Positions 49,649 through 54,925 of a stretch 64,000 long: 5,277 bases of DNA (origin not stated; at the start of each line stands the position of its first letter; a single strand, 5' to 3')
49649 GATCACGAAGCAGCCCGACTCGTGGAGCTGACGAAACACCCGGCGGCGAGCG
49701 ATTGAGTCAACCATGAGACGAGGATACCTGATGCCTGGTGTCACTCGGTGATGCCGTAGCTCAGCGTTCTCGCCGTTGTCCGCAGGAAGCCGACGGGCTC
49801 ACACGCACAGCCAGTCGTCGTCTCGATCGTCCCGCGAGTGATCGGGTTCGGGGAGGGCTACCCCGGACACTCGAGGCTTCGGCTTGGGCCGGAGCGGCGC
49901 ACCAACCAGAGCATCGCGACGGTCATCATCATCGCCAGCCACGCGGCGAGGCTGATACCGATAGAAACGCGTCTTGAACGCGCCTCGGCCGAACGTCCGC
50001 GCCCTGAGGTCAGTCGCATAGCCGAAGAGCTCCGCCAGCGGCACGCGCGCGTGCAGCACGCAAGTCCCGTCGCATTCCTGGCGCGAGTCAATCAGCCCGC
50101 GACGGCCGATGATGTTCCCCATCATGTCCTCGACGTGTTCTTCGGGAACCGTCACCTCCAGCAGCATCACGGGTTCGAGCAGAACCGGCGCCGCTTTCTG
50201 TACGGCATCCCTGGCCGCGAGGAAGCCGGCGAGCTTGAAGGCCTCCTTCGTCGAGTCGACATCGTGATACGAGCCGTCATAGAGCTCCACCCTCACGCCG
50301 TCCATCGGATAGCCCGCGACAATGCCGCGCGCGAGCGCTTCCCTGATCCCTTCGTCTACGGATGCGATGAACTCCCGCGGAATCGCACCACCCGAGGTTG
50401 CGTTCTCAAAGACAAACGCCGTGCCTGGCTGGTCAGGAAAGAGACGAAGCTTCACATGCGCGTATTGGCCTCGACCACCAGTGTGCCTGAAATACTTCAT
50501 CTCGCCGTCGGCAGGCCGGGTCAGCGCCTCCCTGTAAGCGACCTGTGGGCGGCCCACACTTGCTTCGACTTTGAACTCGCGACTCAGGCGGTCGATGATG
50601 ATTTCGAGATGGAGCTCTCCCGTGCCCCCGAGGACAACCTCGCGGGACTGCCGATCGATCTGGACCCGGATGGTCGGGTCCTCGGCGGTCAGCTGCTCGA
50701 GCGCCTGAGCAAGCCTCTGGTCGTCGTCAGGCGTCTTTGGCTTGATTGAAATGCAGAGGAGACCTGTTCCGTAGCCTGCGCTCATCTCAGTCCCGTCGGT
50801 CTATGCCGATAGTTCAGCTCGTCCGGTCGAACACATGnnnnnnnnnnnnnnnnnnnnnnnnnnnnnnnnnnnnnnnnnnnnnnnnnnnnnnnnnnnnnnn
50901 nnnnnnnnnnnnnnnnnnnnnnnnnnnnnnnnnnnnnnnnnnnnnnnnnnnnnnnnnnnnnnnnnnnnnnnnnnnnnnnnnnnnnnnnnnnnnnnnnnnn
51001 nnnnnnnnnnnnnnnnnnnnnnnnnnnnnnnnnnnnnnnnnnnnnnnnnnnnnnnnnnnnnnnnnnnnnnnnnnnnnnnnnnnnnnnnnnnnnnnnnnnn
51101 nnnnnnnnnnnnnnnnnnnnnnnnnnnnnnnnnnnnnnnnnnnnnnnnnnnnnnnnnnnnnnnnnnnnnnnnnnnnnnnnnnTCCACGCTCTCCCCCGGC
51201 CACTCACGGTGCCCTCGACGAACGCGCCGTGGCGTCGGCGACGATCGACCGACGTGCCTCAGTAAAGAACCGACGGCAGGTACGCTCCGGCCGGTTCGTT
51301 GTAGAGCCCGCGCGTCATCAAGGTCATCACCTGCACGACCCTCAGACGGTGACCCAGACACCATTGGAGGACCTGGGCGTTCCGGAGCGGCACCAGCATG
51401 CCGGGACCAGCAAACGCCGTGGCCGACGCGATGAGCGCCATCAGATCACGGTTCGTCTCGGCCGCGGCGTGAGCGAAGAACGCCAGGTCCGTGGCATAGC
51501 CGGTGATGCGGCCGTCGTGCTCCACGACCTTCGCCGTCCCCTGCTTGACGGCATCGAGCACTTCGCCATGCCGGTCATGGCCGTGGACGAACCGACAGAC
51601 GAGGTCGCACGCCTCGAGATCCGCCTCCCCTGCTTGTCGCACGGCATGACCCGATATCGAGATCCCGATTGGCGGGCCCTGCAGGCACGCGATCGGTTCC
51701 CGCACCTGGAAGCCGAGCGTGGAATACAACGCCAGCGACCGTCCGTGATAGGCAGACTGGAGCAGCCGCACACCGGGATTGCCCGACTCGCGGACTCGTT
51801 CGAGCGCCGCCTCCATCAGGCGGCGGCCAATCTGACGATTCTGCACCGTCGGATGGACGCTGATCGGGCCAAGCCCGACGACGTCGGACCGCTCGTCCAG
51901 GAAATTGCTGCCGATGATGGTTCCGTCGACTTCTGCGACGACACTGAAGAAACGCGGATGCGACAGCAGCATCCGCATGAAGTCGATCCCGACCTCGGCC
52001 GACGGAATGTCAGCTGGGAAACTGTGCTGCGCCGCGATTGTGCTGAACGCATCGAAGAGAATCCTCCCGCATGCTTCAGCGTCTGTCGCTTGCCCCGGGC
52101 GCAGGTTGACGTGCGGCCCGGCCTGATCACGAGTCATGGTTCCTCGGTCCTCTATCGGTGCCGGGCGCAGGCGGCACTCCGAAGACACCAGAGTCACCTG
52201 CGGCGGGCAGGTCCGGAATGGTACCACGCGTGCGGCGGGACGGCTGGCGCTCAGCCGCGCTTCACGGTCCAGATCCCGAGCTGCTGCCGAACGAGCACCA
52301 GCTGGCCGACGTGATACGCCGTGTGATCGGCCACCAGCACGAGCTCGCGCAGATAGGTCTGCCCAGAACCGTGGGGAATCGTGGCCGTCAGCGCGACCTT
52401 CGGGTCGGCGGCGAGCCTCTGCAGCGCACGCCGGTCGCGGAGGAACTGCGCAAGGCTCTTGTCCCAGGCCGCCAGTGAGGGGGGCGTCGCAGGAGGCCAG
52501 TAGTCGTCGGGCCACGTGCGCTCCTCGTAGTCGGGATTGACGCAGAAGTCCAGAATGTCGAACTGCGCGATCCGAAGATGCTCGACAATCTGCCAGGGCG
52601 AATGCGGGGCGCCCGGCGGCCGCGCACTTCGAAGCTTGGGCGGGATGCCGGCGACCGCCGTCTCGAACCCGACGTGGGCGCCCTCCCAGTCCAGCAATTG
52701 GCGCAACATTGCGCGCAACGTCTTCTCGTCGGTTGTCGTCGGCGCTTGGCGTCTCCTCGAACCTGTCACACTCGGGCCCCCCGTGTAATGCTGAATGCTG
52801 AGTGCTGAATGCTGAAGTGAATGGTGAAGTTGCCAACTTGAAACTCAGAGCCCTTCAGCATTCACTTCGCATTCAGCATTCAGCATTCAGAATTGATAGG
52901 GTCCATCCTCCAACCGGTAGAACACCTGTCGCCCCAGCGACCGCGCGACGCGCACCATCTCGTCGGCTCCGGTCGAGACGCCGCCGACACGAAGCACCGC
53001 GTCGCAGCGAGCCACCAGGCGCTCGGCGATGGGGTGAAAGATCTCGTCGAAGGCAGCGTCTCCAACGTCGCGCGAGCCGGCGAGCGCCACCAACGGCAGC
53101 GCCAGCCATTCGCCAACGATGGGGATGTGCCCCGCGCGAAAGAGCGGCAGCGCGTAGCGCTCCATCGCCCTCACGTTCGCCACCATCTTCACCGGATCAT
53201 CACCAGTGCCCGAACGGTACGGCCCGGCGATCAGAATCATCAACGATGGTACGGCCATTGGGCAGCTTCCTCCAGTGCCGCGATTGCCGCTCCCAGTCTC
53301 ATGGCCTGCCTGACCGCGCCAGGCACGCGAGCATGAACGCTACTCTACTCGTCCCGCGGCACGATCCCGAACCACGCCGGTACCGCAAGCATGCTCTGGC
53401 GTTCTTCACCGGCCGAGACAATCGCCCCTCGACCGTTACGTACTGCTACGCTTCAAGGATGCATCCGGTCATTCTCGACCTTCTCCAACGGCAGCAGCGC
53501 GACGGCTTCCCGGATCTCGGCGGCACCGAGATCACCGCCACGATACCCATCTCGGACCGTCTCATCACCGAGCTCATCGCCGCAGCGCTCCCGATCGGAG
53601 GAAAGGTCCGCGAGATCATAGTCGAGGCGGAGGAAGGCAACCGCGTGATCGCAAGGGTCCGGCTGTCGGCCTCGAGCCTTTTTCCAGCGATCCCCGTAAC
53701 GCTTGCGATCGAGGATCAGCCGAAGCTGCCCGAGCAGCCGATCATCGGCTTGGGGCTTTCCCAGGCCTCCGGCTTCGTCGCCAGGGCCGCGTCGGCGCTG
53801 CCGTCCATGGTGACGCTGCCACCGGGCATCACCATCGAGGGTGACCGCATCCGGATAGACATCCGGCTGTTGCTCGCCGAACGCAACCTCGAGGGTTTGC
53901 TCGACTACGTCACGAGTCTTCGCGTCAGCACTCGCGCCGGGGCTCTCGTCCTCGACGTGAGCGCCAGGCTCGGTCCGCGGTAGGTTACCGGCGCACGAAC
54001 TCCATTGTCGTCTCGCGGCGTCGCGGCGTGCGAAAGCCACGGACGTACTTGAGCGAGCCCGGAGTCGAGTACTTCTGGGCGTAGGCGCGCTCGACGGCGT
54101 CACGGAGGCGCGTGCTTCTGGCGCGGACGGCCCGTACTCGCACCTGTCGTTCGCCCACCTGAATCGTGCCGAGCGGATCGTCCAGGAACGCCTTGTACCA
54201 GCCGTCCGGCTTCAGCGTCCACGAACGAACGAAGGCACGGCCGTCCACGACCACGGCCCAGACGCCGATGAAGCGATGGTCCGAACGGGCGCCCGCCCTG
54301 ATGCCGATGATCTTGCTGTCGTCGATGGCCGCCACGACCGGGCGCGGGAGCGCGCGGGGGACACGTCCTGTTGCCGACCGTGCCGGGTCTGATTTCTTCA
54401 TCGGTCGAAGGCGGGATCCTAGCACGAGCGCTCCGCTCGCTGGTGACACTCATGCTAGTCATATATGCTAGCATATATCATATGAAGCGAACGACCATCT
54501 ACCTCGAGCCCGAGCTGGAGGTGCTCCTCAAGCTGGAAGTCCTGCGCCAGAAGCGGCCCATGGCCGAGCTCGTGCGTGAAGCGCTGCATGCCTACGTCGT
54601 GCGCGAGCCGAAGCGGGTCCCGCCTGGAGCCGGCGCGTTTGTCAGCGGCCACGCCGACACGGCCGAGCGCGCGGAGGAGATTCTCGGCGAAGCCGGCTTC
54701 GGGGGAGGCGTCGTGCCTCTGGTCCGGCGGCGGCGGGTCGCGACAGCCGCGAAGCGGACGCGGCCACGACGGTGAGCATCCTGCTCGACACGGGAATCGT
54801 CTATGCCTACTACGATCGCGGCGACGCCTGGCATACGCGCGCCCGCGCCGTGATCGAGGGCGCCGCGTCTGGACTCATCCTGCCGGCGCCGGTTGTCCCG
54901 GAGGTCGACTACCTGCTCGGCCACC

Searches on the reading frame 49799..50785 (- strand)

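Call 85: search_protein_families(library=pfam, proteins=[window:49799-50785:-], max_evalue=0.001)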
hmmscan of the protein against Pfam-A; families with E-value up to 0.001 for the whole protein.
window:49799-50785:- (328 aa): 4 families
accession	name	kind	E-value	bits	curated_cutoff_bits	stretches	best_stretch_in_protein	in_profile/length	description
PF03764.24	EFG_IV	-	1e-38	132.3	24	1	80-198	1-120/121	Elongation factor G, domain IV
PF14492.12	EFG_III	-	1.1e-23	83.5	27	1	11-78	7-74/75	Elongation Factor G, domain III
PF00679.30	EFG_C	-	1.5e-21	76.7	27.9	1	201-279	1-80/89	Elongation factor G C-terminus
PF16658.11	RF3_C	-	1.4e-07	31.8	40.1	1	14-88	15-89/132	Class II release factor RF3, C-terminal domain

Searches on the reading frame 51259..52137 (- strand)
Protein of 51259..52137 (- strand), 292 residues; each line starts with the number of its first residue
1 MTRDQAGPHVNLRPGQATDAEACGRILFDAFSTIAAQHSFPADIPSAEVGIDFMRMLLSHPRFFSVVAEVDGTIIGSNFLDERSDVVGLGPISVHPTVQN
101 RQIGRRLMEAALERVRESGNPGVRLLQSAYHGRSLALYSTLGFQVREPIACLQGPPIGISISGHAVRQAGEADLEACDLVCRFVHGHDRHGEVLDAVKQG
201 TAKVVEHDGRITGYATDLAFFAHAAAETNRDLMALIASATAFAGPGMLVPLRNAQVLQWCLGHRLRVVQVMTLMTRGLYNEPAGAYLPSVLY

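Call 10: search_protein_families(library=pfam, proteins=[window:51259-52137:-])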
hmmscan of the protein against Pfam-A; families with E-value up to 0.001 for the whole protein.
window:51259-52137:- (292 aa): 5 families
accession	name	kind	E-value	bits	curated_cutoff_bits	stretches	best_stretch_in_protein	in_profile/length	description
PF00583.31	Acetyltransf_1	-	3.5e-11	43.9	20.7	1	53-143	25-116/116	Acetyltransferase (GNAT) family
PF13508.13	Acetyltransf_7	-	1.7e-10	41.6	27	1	66-145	6-84/84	Acetyltransferase (GNAT) domain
PF13673.13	Acetyltransf_10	-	5.4e-06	26.8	23.6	1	58-148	26-112/128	Acetyltransferase (GNAT) domain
PF13527.13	Acetyltransf_9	-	4.3e-05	24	25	1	77-144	63-125/127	Acetyltransferase (GNAT) domain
PF08445.16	FR47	-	0.00015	22.1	22.1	1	83-146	18-80/86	FR47-like protein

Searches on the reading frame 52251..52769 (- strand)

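Call 33: search_protein_families(library=pfam, proteins=[window:52251-52769:-], max_evalue=0.01)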
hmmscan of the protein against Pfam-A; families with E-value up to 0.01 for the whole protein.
window:52251-52769:- (172 aa): 2 families
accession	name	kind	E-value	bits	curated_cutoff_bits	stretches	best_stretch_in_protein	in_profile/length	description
PF12867.12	DinB_2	-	2.7e-10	41.2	24.8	1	35-157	9-128/128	DinB superfamily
PF04978.18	MST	-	0.00012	23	27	1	35-164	13-147/149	Mycothiol-S-transferase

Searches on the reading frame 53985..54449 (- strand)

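Call 86: search_protein_families(library=pfam, proteins=[window:53985-54449:-], max_evalue=0.001)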
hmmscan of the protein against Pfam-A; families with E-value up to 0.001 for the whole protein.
window:53985-54449:- (154 aa): 1 family
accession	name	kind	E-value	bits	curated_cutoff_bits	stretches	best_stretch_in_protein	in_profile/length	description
PF10012.15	DUF2255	-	1.6e-15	57.9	29.8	1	44-150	10-114/115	Uncharacterized protein conserved in bacteria (DUF2255)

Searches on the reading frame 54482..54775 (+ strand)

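Call 86: search_protein_families(library=pfam, proteins=[window:54482-54775:+], max_evalue=0.001)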
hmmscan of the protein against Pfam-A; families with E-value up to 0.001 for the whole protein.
window:54482-54775:+ (97 aa): 1 family
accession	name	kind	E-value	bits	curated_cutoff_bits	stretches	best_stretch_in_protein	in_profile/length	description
PF01402.27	RHH_1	-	0.00088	19.6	20.5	0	3-40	1-38/39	Ribbon-helix-helix protein, copG family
